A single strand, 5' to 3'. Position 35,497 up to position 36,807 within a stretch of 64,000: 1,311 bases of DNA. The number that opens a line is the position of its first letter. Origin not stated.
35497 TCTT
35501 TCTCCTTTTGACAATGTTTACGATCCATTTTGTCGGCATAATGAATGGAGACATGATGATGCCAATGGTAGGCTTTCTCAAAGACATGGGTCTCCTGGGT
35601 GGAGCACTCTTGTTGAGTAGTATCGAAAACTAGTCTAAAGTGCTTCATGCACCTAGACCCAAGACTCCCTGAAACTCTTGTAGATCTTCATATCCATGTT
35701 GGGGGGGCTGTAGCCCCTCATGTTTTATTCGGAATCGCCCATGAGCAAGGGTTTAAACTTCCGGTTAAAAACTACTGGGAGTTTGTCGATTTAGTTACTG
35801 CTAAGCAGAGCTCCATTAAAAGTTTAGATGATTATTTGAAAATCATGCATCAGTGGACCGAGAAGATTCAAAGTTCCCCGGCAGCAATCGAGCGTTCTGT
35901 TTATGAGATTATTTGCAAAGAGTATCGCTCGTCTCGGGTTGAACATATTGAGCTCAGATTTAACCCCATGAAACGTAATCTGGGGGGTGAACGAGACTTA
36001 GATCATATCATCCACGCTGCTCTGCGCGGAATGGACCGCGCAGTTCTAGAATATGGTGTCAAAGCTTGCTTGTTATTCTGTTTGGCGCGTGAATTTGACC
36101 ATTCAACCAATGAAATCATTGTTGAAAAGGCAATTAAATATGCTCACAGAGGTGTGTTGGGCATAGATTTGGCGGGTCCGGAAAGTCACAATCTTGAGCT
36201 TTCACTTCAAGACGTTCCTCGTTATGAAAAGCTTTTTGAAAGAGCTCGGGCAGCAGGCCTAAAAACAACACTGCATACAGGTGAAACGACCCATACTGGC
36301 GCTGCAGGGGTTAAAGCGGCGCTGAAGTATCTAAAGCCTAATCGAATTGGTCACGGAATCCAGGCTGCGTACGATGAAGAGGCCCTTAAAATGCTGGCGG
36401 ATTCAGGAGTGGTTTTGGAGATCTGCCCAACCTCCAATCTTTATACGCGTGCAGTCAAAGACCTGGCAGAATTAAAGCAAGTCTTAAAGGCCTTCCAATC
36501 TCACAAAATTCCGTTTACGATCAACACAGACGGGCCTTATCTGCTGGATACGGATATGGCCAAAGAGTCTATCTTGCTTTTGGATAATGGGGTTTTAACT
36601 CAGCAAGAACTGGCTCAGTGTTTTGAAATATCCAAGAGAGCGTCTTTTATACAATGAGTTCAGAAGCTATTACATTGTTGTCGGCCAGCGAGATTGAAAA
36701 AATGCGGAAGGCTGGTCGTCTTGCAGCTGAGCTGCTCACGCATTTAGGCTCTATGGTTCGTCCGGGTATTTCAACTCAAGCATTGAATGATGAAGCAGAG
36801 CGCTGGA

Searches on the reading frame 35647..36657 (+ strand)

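Call 103: search_protein_families(library=pfam, proteins=[window:35647-36657:+], max_evalue=0.00001)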
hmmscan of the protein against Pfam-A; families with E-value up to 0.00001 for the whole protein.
window:35647-36657:+ (336 aa): 1 family
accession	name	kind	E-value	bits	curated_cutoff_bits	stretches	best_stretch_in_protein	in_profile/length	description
PF00962.28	A_deaminase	-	2.7e-60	204.6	27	1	12-335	3-315/330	Adenosine deaminase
